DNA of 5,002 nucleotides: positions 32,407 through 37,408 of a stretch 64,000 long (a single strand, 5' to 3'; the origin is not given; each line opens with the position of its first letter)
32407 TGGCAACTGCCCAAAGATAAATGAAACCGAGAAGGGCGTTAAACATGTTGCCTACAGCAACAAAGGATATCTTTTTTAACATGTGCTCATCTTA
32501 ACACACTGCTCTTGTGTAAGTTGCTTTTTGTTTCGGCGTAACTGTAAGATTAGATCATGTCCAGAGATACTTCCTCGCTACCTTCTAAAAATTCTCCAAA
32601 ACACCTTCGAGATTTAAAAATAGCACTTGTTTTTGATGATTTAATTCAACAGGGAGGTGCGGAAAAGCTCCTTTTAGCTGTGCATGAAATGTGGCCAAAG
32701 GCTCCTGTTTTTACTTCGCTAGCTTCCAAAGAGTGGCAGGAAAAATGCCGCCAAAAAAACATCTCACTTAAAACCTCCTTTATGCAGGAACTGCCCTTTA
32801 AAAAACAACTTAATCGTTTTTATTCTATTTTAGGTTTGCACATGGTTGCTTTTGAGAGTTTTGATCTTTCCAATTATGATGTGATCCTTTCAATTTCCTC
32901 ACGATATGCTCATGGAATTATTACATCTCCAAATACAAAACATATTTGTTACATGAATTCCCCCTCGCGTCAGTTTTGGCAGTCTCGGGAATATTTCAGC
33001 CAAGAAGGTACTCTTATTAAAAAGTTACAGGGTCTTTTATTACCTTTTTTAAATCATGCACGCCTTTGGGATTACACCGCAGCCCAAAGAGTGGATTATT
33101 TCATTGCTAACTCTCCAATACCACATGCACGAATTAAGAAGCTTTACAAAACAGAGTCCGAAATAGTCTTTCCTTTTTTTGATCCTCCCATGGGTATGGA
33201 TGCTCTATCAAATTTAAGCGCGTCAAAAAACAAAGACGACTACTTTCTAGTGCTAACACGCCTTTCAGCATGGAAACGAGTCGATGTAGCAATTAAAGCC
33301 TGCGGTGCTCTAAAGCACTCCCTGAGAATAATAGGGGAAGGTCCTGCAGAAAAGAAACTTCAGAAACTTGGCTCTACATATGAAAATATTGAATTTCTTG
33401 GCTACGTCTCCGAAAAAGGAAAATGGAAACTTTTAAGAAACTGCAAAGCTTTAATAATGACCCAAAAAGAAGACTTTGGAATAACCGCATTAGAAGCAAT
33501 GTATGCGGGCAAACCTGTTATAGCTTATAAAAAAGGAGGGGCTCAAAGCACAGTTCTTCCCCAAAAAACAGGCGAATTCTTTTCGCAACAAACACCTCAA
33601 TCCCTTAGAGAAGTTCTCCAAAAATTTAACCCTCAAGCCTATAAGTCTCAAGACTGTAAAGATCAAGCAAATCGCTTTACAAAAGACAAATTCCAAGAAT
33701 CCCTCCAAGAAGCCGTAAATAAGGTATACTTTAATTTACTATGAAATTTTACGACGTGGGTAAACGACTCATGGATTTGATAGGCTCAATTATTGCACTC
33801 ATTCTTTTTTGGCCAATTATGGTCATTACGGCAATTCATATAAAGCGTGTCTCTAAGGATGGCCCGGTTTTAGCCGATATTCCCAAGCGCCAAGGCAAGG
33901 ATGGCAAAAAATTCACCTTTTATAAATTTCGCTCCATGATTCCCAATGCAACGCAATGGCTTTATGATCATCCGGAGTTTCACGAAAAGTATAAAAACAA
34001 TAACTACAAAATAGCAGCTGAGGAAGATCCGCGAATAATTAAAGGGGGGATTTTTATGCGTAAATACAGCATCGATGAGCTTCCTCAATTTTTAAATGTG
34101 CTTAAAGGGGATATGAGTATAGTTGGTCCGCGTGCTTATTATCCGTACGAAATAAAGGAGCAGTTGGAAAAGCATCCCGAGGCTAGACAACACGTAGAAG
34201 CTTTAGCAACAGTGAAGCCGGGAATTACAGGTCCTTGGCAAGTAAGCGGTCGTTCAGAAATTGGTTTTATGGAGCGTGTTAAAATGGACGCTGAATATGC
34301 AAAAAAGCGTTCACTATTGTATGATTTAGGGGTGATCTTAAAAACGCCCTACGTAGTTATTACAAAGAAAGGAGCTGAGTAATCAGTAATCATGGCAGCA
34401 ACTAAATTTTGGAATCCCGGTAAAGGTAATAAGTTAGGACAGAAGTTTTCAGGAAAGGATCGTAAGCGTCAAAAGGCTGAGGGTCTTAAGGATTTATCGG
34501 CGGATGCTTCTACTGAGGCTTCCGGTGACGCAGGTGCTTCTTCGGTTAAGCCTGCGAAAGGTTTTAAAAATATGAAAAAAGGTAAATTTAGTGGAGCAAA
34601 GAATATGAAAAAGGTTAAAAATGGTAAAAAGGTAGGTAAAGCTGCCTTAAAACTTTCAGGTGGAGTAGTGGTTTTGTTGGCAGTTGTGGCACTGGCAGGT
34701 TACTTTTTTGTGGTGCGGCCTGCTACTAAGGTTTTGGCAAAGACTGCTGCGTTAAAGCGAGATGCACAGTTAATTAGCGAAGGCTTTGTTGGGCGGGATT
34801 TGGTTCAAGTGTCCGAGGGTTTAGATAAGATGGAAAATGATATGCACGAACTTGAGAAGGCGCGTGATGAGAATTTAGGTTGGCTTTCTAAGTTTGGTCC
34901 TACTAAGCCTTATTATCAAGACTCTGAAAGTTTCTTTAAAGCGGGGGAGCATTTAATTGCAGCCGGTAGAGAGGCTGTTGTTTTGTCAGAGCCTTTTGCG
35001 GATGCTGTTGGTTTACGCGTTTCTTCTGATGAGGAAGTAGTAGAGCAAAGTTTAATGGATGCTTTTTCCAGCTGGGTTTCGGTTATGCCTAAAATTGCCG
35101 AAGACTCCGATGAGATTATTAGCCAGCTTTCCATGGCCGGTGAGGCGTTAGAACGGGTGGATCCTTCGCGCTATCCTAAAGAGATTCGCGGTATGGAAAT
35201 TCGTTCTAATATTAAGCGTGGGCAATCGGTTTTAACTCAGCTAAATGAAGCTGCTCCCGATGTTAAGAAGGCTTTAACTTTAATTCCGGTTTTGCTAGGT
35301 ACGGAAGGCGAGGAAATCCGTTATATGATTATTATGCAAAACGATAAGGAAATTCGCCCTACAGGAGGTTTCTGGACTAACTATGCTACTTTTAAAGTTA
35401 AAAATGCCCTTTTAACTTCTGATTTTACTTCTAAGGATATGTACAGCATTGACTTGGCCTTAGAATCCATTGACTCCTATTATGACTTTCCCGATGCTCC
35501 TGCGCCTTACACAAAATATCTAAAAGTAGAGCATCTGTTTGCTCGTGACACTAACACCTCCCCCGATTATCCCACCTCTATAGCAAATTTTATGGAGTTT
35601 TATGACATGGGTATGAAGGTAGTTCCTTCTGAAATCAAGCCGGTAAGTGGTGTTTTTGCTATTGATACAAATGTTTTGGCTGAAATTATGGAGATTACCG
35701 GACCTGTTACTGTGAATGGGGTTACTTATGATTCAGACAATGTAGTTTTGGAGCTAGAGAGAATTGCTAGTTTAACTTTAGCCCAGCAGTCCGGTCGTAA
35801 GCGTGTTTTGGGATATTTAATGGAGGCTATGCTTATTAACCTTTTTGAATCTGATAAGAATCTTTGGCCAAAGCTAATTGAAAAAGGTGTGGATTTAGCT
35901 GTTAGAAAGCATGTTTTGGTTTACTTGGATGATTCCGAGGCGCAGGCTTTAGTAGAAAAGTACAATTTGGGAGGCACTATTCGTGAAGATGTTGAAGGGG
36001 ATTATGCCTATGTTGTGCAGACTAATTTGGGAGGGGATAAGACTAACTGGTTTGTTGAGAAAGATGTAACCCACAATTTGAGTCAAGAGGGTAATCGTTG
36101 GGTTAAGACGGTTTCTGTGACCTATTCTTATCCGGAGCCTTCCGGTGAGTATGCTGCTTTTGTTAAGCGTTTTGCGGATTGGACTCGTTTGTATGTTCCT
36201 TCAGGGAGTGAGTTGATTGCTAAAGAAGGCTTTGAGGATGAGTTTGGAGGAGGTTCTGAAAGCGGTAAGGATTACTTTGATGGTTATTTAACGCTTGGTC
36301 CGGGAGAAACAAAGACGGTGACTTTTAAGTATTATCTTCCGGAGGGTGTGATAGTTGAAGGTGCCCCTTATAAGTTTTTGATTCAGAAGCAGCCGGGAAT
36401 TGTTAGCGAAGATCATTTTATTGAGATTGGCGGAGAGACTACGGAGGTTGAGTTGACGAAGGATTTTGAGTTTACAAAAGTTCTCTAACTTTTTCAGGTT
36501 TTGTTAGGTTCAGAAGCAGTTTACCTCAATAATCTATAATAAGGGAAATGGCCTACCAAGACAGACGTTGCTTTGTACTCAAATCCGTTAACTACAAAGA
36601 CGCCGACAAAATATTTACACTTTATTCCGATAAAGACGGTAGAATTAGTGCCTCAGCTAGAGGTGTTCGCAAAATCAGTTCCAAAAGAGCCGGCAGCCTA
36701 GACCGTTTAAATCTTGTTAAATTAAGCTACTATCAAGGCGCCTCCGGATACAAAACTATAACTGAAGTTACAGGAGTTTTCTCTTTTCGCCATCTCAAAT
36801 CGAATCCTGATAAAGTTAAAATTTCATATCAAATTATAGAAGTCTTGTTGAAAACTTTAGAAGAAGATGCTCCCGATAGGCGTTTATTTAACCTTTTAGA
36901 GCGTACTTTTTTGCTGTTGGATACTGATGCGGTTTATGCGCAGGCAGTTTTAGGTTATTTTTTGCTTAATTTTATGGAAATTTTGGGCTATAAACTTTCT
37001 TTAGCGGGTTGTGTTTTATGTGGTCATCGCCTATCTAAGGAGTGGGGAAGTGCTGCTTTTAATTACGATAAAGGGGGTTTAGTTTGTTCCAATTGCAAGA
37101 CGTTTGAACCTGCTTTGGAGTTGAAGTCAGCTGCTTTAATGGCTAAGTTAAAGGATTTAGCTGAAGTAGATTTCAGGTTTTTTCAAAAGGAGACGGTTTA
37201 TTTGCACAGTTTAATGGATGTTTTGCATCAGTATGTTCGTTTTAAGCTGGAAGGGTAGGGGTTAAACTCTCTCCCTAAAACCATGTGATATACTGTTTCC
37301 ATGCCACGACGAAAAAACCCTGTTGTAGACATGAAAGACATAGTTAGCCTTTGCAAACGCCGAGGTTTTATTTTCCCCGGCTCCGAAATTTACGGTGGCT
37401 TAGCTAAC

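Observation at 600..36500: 36-kb envelope glycan island combining a sulfotransferase, a B12-radical-SAM enzyme, three SAM methyltransferases, a polyprenyl-P sugar synthase and four GT-C enzymes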

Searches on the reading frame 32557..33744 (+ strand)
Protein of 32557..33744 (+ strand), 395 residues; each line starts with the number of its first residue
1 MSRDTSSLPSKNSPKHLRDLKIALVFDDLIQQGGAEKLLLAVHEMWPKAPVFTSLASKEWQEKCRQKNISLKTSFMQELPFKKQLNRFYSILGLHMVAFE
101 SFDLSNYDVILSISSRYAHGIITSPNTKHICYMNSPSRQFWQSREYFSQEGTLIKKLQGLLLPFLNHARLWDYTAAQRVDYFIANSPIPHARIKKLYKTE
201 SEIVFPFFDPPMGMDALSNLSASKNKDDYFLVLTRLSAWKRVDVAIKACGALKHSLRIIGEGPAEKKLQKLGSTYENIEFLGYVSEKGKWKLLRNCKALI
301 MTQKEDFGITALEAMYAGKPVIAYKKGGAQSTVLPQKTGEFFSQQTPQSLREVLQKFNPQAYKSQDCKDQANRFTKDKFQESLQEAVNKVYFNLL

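Call 5: search_protein_families(library=pfam, proteins=[window:32557-33744:+], max_evalue=0.01)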
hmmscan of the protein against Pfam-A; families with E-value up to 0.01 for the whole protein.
window:32557-33744:+ (395 aa): 3 families
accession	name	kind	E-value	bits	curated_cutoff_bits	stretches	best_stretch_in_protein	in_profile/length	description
PF00534.26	Glycos_transf_1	-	4.1e-28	98.5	26.4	1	222-371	10-169/172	Glycosyl transferases group 1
PF13692.12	Glyco_trans_1_4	-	5.6e-18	66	27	1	230-353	4-135/142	Glycosyl transferases group 1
PF20706.3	GT4-conflict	-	9.9e-07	28.5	26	1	207-337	176-323/385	Family 4 Glycosyltransferase in conflict systems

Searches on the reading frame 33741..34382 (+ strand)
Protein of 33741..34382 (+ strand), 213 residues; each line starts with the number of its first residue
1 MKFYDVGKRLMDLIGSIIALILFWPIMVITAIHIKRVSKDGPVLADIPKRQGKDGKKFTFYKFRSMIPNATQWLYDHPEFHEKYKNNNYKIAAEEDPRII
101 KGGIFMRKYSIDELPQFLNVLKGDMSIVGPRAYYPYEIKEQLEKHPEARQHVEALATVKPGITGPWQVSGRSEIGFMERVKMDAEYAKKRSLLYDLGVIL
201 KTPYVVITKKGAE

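Call 5: search_protein_families(library=pfam, proteins=[window:33741-34382:+], max_evalue=0.01)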
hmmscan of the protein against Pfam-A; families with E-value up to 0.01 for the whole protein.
window:33741-34382:+ (213 aa): 1 family
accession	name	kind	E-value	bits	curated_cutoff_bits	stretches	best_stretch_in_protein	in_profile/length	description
PF02397.22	Bac_transf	-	2.4e-55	187.3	27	1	8-207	1-178/179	Bacterial sugar transferase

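Call 85: search_protein_families(library=ncbifam, proteins=[window:33741-34382:+], max_evalue=0.00001)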
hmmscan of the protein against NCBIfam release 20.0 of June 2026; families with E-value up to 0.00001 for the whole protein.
window:33741-34382:+ (213 aa): 10 families
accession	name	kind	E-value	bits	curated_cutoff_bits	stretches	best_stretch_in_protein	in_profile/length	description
TIGR03025.1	EPS_sugtrans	subfamily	7.5e-68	229.8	295.55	1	4-212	254-444/445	exopolysaccharide biosynthesis polyprenyl glycosylphosphotransferase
TIGR03022.1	WbaP_sugtrans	subfamily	1.4e-59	202.6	403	1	8-212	259-455/456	undecaprenyl-phosphate galactose phosphotransferase WbaP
NF052601.1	undeca_RfbP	equivalog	6.9e-53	179.4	330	1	6-210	43-239/244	undecaprenyl-phosphate galactose phosphotransferase family protein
TIGR03023.1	WcaJ_sugtrans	equivalog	1e-51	176.7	410.75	1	5-212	260-452/453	undecaprenyl-phosphate glucose phosphotransferase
NF041877.1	EPS_EpsZ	equivalog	5.8e-47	160.4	800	1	8-212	266-458/459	exopolysaccharide biosynthesis polyisoprenyl-phosphate hexose-1-phosphate transferase EpsZ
TIGR03013.1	EpsB_2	subfamily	1.8e-40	139.4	393.35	1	6-212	253-442/443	TIGR03013 family XrtA/PEP-CTERM system glycosyltransferase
NF011751.0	PRK15204.1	equivalog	4.9e-38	130.9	907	1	8-212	280-475/476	undecaprenyl-phosphate galactose phosphotransferase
NF007518.0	PRK10124.1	equivalog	8.2e-29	100.6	684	1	7-208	273-459/464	undecaprenyl-phosphate glucose phosphotransferase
NF050817.1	PolSacchBiosHfsE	equivalog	1.7e-24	86.4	750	1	8-202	272-455/467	polysaccharide biosynthesis protein HfsE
NF045514.1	glycotran_HepC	equivalog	1.9e-17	63.3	140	1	5-133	114-212/220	heterocyst development glycosyltransferase HepC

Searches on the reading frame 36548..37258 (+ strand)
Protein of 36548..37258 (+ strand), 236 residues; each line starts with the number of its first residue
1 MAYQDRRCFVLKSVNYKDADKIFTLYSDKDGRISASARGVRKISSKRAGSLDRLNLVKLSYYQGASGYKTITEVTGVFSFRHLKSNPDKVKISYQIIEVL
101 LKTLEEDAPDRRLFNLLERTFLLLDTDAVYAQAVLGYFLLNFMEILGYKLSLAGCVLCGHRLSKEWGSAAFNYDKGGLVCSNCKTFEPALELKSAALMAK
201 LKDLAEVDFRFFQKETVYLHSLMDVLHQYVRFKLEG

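Call 5: search_protein_families(library=pfam, proteins=[window:36548-37258:+], max_evalue=0.01)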
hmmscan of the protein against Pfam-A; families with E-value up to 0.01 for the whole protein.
window:36548-37258:+ (236 aa): 3 families
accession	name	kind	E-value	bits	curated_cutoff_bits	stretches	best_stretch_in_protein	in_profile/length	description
PF02565.21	RecO_C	-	5.2e-16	59.2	22.1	1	96-235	13-150/157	Recombination protein O C terminal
PF11967.14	RecO_N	-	1.2e-15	57.7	27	1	1-79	1-79/80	Recombination protein O N terminal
PF24458.1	DUF7573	-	0.0049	17.2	30.2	1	153-185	12-38/39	Domain of unknown function (DUF7573)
